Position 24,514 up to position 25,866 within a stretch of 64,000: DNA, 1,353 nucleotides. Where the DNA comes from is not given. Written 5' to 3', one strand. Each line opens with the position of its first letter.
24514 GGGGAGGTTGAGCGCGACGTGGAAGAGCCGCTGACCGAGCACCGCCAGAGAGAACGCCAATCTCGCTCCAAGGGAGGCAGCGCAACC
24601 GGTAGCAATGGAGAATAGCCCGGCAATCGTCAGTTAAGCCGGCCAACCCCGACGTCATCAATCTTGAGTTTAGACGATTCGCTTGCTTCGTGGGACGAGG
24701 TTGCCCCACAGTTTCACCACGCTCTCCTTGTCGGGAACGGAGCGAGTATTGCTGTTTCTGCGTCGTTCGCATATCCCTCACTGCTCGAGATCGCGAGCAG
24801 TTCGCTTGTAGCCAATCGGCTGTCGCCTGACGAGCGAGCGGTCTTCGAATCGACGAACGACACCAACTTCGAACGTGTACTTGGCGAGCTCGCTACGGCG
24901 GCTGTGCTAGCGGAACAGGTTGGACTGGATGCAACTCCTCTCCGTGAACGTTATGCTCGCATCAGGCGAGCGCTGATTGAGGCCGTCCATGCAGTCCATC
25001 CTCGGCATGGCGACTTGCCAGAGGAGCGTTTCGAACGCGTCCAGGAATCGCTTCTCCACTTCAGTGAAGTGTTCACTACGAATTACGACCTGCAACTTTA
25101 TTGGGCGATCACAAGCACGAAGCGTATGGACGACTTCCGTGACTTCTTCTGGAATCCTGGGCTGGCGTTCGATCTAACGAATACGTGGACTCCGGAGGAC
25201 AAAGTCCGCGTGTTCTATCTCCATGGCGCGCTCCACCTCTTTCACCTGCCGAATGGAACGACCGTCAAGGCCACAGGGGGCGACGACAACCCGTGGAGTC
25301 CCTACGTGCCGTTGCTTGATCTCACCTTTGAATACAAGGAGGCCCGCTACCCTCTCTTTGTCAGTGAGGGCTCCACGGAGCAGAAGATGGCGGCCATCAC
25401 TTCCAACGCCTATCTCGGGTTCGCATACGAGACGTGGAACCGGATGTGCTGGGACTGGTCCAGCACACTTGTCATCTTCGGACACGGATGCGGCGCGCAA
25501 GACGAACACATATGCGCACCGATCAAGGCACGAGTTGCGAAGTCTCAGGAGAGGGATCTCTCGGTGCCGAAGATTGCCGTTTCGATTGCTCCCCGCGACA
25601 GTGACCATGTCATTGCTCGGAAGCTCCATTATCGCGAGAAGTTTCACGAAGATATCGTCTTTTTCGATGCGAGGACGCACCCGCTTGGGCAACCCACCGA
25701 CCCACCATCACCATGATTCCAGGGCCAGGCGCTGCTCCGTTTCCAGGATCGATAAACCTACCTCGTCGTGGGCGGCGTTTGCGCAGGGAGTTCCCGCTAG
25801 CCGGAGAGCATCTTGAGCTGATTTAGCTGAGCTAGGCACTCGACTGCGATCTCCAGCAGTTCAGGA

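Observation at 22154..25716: Six-gene co-directional cargo run ending in a SIR2-like protein: candidate undescribed defence or membrane-stress system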

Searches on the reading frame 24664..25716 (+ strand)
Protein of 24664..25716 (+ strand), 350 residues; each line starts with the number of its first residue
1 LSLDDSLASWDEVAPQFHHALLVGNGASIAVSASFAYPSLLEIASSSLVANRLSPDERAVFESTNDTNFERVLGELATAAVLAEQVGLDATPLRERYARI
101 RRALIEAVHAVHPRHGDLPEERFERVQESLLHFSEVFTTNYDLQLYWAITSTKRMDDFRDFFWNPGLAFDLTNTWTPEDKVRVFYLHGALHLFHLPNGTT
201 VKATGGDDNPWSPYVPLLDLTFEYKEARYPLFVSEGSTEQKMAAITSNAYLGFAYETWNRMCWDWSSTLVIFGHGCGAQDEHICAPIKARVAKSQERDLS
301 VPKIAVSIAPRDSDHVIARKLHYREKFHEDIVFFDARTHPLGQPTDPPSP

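Call 4: search_protein_families(library=pfam, max_evalue=0.01, proteins=[window:24664-25716:+])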
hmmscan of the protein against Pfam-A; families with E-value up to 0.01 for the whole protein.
window:24664-25716:+ (350 aa): 2 families
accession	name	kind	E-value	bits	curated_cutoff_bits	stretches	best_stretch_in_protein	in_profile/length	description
PF16263.11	DUF4917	-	5.5e-39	134.9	28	1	21-288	1-264/311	Domain of unknown function (DUF4917)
PF13289.12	SIR2_2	-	0.00022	21.8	24.5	0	135-190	2-50/141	SIR2-like domain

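Call 5: search_protein_families(library=padloc, max_evalue=0.01, proteins=[window:24664-25716:+])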
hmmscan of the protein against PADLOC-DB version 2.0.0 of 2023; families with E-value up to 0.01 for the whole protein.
window:24664-25716:+ (350 aa): 5 families
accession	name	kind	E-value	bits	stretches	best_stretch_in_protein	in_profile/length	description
PDLC04961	PDC-S21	-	2.3e-86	288.1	1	5-344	11-330/336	-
PDLC04960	PDC-S21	-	3.7e-58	195.6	1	16-340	17-332/336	-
PDLC04094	SIR2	-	3.4e-05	21.2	1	21-206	26-224/399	-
PDLC04093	SIR2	-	0.00054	17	1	20-150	26-168/395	-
PDLC04076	SIR2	-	0.0093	13.2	0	64-150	78-180/406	-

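Call 8: search_protein_families(library=ncbifam, max_evalue=0.01, proteins=[window:24664-25716:+])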
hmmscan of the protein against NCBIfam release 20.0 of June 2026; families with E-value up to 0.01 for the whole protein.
window:24664-25716:+ (350 aa): 1 family
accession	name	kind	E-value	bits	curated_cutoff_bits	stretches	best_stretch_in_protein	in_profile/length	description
NF042942.1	SIR2_antiphage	equivalog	0.0026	16.8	500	0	136-151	162-177/392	SIR2 family anti-phage-associated protein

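Call 12: find_encoding_contigs(protein=window:24664-25716:+, flank=10000, max_places=10)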
Protein window:24664-25716:+ (350 aa): 2 contigs read that carry it; 2 places shown.
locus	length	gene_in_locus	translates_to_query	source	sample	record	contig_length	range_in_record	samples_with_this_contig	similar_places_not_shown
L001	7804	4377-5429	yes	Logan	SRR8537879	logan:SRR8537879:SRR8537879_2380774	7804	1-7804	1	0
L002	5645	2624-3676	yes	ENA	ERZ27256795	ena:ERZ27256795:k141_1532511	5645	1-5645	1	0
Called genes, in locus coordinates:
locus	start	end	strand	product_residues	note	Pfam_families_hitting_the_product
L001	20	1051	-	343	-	PF07508:Recombinase, PF13408:Zn_ribbon_recom (weak)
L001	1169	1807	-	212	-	-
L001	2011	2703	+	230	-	-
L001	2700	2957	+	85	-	PF01809:YidD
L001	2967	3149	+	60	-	-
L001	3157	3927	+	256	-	-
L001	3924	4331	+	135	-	-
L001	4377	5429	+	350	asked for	PF16263:DUF4917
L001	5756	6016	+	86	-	PF01402:RHH_1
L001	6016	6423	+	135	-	PF13470:PIN_3, PF24109:DUF7384 (weak)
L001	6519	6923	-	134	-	PF01850:PIN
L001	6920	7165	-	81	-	-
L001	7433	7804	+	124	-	?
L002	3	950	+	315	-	?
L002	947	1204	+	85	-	PF01809:YidD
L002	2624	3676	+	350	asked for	PF16263:DUF4917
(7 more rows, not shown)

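Call 17: find_homologous_proteins(query=window:24664-25716:+, max_evalue=1e-10)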
Query window:24664-25716:+ (350 aa): 351 proteins with E <= 1e-10 among 4267 candidates; the best 120 are listed.
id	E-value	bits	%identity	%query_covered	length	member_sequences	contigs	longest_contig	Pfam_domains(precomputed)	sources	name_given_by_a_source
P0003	3.5e-239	811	100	100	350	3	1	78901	PF16263.11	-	-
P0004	2.2e-174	598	72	99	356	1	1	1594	PF16263.11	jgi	jgi:hypothetical protein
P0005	1.7e-134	467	59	98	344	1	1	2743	PF16263.11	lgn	-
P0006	3.5e-124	433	57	97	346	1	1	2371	PF16263.11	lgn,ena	-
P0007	7.2e-118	412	53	96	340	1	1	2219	PF16263.11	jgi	jgi:hypothetical protein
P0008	2.4e-117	410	54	99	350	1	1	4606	PF16263.11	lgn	-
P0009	9.4e-107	375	53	97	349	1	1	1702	PF16263.11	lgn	-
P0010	1.1e-96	342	48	99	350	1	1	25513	PF16263.11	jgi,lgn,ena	-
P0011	1.5e-74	269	44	97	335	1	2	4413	PF16263.11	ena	-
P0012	2.2e-60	223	40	98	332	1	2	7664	PF16263.11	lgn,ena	-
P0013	7.2e-60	221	42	97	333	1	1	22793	PF16263.11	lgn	-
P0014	1.0e-58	217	40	97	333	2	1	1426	PF16263.11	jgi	jgi:hypothetical protein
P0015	1.1e-58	217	42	97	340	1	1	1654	PF16263.11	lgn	-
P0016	3.8e-58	215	39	98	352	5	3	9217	PF16263.11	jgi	jgi:hypothetical protein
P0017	6.8e-58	215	39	98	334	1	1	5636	PF16263.11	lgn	-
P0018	7.1e-58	215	39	97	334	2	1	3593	PF16263.11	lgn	-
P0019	1.1e-57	214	38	98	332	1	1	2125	PF16263.11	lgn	-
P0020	1.8e-57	213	39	97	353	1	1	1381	PF16263.11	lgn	-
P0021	2.0e-57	213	41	97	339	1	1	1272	PF16263.11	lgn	-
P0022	3.2e-57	212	39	97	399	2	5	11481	PF16263.11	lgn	-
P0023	1.5e-56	210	38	98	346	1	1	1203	PF16263.11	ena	-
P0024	1.6e-55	207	39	99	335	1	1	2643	PF16263.11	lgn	-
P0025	1.6e-55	207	40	96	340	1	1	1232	PF16263.11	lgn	-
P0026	1.8e-55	207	38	94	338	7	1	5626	PF16263.11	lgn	-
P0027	2.3e-55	206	39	92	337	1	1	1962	PF16263.11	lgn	-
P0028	6.5e-55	205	39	97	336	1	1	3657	PF16263.11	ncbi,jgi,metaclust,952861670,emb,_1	jgi:hypothetical protein|metaclust:\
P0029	9.4e-55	204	37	97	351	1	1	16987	PF16263.11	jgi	-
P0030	1.5e-54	204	37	99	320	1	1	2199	PF16263.11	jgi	jgi:hypothetical protein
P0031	3.3e-54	203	38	98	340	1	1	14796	PF16263.11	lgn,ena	-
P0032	4.2e-54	202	37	97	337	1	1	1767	PF16263.11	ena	-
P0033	6.5e-54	202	35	98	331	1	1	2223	PF16263.11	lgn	-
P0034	9.1e-54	201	39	97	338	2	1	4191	PF16263.11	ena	-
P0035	1.1e-53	201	39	93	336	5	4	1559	PF16263.11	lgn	-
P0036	1.6e-53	200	39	98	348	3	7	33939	PF16263.11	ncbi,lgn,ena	-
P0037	1.7e-53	200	38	97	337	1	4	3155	PF16263.11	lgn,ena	-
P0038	2.5e-53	200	40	96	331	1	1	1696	PF16263.11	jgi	jgi:hypothetical protein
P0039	3.4e-53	199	38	97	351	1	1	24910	PF16263.11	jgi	jgi:Domain of unknown function (DUF4917)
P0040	4.5e-53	199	39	97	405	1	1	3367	PF16263.11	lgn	-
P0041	7.2e-53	198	36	98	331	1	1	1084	PF16263.11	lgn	-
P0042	1.1e-52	197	39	82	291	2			PF16263.11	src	-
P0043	1.1e-52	197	37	98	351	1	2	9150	PF16263.11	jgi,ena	-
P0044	1.2e-52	197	38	97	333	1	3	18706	PF13289.13,PF16263.11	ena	-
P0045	1.2e-52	197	40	98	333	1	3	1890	PF16263.11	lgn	-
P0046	1.6e-52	197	37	98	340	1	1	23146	PF16263.11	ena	-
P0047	1.7e-52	197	36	98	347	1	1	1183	PF16263.11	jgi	jgi:hypothetical protein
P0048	2.8e-52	196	38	100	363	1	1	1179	PF16263.11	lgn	-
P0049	3.7e-52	196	37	97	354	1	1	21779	PF16263.11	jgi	jgi:Domain of unknown function (DUF4917)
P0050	4.3e-52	196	38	97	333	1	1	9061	PF13289.13,PF16263.11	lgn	-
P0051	4.4e-52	196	37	96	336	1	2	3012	PF16263.11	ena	-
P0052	8.9e-52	195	39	93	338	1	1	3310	PF16263.11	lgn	-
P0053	1.0e-51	194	38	96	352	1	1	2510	PF16263.11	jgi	jgi:hypothetical protein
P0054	1.3e-51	194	38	97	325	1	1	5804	PF16263.11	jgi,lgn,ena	jgi:hypothetical protein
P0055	1.4e-51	194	36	98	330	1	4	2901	PF16263.11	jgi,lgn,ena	-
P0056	1.7e-51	194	37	97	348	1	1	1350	PF16263.11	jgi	jgi:hypothetical protein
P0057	3.0e-51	193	38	93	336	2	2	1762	PF16263.11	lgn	-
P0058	3.6e-51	193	38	98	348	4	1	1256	PF16263.11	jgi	jgi:hypothetical protein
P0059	2.1e-50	190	37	98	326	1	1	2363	PF16263.11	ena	-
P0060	2.3e-50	190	38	95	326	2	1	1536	PF16263.11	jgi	jgi:hypothetical protein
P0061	3.7e-50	189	37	97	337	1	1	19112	PF16263.11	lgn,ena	-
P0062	4.2e-50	189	38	97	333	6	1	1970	PF16263.11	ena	-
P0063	6.2e-50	188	37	98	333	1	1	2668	PF16263.11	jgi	jgi:hypothetical protein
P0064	6.5e-50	188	34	98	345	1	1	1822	PF16263.11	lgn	-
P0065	8.5e-50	188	36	94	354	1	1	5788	PF16263.11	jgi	jgi:Domain of unknown function (DUF4917)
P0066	8.6e-50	188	37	99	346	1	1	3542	PF16263.11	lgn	-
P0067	1.7e-49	187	37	98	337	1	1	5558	PF16263.11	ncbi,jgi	-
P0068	2.5e-49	186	36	98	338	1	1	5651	PF16263.11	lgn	-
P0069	5.2e-49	185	38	97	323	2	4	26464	PF16263.11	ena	-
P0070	6.8e-49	185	37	97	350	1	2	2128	PF16263.11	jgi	jgi:hypothetical protein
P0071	7.6e-49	185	37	98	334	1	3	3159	PF16263.11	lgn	-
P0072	1.0e-48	184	38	97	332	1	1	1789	PF16263.11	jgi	jgi:hypothetical protein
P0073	1.7e-48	184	36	97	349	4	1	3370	PF16263.11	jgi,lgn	jgi:hypothetical protein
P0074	2.7e-48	183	39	93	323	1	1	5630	PF16263.11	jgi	jgi:hypothetical protein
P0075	3.1e-48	183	38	99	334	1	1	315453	PF16263.11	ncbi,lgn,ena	-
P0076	3.7e-48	183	36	99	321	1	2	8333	PF16263.11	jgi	jgi:Domain of unknown function (DUF4917)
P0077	4.2e-48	182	39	96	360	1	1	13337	PF16263.11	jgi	jgi:hypothetical protein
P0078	4.3e-48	182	37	96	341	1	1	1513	PF16263.11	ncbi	-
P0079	9.2e-48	181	36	98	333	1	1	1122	PF16263.11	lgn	-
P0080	2.1e-47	180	37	93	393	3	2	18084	PF16263.11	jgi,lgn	jgi:hypothetical protein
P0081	2.5e-47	180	36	97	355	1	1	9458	PF16263.11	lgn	-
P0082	3.8e-47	179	35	98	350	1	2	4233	PF16263.11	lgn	-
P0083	1.1e-46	178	39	98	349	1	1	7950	PF16263.11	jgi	jgi:hypothetical protein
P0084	1.3e-46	178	39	93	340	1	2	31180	PF16263.11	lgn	-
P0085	1.5e-46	177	36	98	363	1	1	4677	PF16263.11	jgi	jgi:hypothetical protein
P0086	2.2e-46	177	38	93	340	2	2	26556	PF16263.11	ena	-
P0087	2.9e-46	176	37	98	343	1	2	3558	PF16263.11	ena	-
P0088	3.8e-46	176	34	99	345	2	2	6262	PF16263.11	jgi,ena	-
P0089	4.2e-46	176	36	97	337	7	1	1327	PF16263.11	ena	-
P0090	8.6e-46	175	38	93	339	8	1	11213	PF13289.13,PF16263.11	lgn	-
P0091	2.9e-45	173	40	85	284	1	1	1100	PF16263.11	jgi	jgi:hypothetical protein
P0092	7.1e-45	172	35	98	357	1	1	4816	PF16263.11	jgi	jgi:hypothetical protein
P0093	9.6e-45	171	36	98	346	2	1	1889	PF16263.11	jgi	-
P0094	1.5e-44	171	40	78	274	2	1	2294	PF16263.11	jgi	-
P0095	1.9e-44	170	37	83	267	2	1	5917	PF16263.11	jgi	-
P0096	2.5e-44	170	36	93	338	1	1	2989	PF16263.11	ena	-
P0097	2.7e-44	170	38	93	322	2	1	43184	PF16263.11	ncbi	-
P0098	3.0e-44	170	37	93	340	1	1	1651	PF16263.11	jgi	jgi:hypothetical protein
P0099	3.1e-44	170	34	99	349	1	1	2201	PF16263.11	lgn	-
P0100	3.3e-44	170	36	97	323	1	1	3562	PF13289.13,PF16263.11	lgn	-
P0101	5.6e-44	169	35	98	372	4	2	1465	PF16263.11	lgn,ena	-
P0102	5.8e-44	169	35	97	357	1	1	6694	PF16263.11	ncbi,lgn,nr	ncbi:MAG TPA: DUF4917 family protein [Solirubrobacterales bacterium]|nr:DUF4917 family protein [Soli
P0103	6.6e-44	169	34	98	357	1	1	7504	PF16263.11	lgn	-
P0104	9.1e-44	168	41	72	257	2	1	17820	PF16263.11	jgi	jgi:hypothetical protein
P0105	9.1e-44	168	36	98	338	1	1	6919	PF16263.11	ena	-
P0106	9.4e-44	168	34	97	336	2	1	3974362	PF16263.11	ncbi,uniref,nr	ncbi:DUF4917 family protein [Nocardioides seonyuensis]|uniref:DUF4917 family protein n=1 Tax=Nocardi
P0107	1.1e-43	168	37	93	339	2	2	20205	PF16263.11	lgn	-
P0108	1.2e-43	168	36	97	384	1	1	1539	PF16263.11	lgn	-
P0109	1.2e-43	168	36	93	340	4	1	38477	PF16263.11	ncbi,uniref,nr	ncbi:DUF4917 family protein [Lentzea indica]|uniref:DUF4917 family protein n=1 Tax=Lentzea indica Ta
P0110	1.4e-43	168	36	93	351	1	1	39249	PF16263.11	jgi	jgi:hypothetical protein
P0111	1.7e-43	167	36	97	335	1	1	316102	PF16263.11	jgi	jgi:hypothetical protein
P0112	2.4e-43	167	35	99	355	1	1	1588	PF16263.11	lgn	-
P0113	2.5e-43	167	36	93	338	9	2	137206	PF16263.11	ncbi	ncbi:DUF4917 family protein [Pseudomonas graminis]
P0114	2.6e-43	167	36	93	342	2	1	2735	PF16263.11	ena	-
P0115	2.9e-43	167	35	98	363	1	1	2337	PF16263.11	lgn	-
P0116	3.5e-43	166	35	98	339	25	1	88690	PF16263.11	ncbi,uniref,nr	ncbi:hypothetical protein HK44_019785 [Pseudomonas fluorescens HK44]|uniref:DUF4917 domain-containin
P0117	3.8e-43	166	37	93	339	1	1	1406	PF16263.11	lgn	-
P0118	6.0e-43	165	35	98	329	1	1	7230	PF16263.11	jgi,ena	-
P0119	6.4e-43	165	34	98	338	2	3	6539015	PF16263.11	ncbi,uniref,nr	ncbi:protein of unknown function [Pseudomonas cedrina]|uniref:DUF4917 domain-containing protein n=2 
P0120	1.1e-42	165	35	92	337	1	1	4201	PF16263.11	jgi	jgi:hypothetical protein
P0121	1.4e-42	164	35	97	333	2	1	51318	PF16263.11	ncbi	-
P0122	1.5e-42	164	36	93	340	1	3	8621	PF16263.11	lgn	-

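Call 18: find_encoding_contigs(protein=P0010, flank=8000, max_places=3)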
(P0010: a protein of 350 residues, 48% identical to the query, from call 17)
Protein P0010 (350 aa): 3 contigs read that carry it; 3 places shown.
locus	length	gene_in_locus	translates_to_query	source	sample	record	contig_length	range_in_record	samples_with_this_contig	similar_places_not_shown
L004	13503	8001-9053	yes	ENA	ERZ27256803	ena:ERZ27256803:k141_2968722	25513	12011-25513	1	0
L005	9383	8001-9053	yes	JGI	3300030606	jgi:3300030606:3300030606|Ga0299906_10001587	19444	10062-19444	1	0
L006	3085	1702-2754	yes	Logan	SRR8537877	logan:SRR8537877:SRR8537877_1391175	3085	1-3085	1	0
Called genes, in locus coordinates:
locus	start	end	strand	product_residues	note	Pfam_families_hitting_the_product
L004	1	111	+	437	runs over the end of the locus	-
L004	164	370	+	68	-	-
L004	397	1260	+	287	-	-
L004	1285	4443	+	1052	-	PF13091:PLDc_2 (weak), PF00176:SNF2-rel_dom (faint), PF04851:ResIII, PF00271:Helicase_C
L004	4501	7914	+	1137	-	PF02384:N6_Mtase (weak), PF18135:Type_ISP_C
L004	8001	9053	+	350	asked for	PF16263:DUF4917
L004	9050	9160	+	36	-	-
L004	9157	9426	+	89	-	-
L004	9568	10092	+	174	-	PF15919:HicB_lk_antitox (weak)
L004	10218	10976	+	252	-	PF13560:HTH_31, PF01381:HTH_3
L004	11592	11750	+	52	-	-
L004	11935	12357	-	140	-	-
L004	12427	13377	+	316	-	PF02481:DNA_processg_A, PF18306:LDcluster4 (weak)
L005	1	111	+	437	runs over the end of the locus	-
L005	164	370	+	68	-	-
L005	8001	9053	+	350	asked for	PF16263:DUF4917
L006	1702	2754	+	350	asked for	PF16263:DUF4917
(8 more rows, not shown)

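Call 19: find_encoding_contigs(protein=P0008, flank=8000, max_places=3)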
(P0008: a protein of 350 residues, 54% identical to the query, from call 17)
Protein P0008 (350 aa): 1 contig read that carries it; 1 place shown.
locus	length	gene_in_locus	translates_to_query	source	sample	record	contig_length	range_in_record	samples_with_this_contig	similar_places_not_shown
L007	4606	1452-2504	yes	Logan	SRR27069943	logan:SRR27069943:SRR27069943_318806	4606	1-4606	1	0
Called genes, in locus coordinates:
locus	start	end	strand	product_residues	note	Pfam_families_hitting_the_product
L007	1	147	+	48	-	?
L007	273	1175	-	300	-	-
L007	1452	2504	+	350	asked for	PF16263:DUF4917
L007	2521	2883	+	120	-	-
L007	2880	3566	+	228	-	PF24706:DUF7669 (weak)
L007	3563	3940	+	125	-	-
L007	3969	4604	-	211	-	?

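Call 20: find_encoding_contigs(protein=P0005, flank=8000, max_places=3)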
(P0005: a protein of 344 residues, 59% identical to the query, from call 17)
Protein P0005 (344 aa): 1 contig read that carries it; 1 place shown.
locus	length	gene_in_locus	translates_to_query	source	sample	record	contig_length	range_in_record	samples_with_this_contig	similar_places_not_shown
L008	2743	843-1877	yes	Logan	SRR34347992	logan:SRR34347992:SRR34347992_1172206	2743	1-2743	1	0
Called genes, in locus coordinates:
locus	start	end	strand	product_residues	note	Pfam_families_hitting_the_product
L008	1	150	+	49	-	?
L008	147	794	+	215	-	-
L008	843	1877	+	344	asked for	PF16263:DUF4917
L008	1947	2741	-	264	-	?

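Call 21: find_encoding_contigs(protein=P0013, flank=8000, max_places=3)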
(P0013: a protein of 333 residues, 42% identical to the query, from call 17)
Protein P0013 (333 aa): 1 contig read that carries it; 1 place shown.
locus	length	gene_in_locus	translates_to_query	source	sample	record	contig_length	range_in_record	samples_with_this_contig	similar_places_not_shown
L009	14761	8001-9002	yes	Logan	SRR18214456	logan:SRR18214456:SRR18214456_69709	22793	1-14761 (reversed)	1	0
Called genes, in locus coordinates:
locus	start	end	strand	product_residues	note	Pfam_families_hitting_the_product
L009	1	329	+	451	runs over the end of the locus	PF00004:AAA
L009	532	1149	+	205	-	-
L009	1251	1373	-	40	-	-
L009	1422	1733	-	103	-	-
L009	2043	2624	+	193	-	-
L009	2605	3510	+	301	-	PF12851:Tet_JBP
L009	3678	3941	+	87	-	-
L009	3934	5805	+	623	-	-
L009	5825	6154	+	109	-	-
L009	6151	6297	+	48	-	-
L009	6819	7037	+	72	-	-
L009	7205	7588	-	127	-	-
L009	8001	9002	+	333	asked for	PF16263:DUF4917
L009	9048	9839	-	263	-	PF13091:PLDc_2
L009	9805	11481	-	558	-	PF09369:MZB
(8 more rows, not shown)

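Call 65: search_protein_families(library=pfam, max_evalue=0.01, proteins=[L008:147-794:+, L008:1947-2741:-, L007:273-1175:-, L007:2521-2883:+, L007:2880-3566:+, L007:3563-3940:+])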
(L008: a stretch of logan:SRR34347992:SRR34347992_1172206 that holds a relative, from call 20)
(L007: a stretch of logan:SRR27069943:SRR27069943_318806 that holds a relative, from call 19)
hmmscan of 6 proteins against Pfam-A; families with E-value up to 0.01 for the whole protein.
L008:147-794:+ (215 aa): 0 families

L008:1947-2741:- (264 aa): 1 family
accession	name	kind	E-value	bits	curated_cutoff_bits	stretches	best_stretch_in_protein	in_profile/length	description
PF06114.19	Peptidase_M78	-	5.1e-06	26.7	22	1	136-205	28-95/123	IrrE N-terminal-like domain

L007:273-1175:- (300 aa): 0 families

L007:2521-2883:+ (120 aa): 1 family
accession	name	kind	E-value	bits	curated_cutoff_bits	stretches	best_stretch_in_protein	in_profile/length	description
PF01844.29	HNH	-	0.0075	16.8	21.4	1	22-70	1-45/47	HNH endonuclease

L007:2880-3566:+ (228 aa): 1 family
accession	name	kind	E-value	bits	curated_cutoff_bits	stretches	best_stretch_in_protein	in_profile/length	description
PF24706.1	DUF7669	-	4.4e-07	30.5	23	1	18-77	15-75/75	Domain of unknown function (DUF7669)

L007:3563-3940:+ (125 aa): 0 families

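Call 66: search_solved_structures(query=A3, max_evalue=0.01, show_alignments=1)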
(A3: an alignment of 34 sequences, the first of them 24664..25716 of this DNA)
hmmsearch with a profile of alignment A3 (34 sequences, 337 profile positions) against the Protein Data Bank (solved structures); distinct sequences matched with E-value up to 0.01: 1.
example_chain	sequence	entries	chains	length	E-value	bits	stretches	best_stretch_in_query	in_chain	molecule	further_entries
8w9l_A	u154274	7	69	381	0.0019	20.5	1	136-232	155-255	SIR2-like domain-containing protein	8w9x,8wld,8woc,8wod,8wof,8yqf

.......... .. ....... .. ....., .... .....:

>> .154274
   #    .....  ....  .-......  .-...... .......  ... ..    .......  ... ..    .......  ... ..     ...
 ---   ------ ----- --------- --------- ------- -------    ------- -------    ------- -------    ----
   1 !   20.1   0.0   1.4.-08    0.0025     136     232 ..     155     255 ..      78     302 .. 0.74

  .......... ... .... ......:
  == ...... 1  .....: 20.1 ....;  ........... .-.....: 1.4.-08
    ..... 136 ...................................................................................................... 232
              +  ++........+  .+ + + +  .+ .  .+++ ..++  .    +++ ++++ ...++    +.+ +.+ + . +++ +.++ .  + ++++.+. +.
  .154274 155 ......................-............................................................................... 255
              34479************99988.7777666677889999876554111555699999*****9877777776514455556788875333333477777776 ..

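Call 70: find_related_loci(query=A3, collection=viral_contigs, flank=6000)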
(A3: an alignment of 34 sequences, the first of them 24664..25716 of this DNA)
Query A3 (350 aa) in viral_contigs; peptide patterns used: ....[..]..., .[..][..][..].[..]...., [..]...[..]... (x = any residue, [..] = any of these).
89 stretches matched a pattern; 52 encode a relative of the query (tblastn E <= 1e-3); 52 distinct loci.
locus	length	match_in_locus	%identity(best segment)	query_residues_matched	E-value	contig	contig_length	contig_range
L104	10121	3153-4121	33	1-342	2e-49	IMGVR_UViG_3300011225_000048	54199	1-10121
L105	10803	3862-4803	33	7-343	2e-48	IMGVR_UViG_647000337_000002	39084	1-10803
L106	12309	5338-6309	35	1-344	5e-48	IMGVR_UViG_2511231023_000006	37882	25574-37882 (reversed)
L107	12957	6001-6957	32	5-344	7e-43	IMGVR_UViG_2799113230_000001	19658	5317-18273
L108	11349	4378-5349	32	2-344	2e-42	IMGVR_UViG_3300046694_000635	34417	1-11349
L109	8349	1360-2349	33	1-341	8e-42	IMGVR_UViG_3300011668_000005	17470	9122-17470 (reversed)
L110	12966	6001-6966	30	7-341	9e-42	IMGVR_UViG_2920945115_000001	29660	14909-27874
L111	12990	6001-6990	32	1-341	1e-40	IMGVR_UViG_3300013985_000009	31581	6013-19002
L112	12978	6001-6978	31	4-341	1e-38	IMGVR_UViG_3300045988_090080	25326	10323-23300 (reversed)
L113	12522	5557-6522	31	1-341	1e-38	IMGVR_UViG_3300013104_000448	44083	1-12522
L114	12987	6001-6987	31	2-336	1e-35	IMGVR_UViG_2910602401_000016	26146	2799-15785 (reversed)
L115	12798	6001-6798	31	12-293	1e-34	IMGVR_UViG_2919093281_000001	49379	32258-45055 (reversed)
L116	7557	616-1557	31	20-336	2e-34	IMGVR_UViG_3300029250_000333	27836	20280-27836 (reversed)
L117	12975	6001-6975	30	4-327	2e-32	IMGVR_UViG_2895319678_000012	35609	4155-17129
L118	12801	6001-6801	36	21-287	2e-32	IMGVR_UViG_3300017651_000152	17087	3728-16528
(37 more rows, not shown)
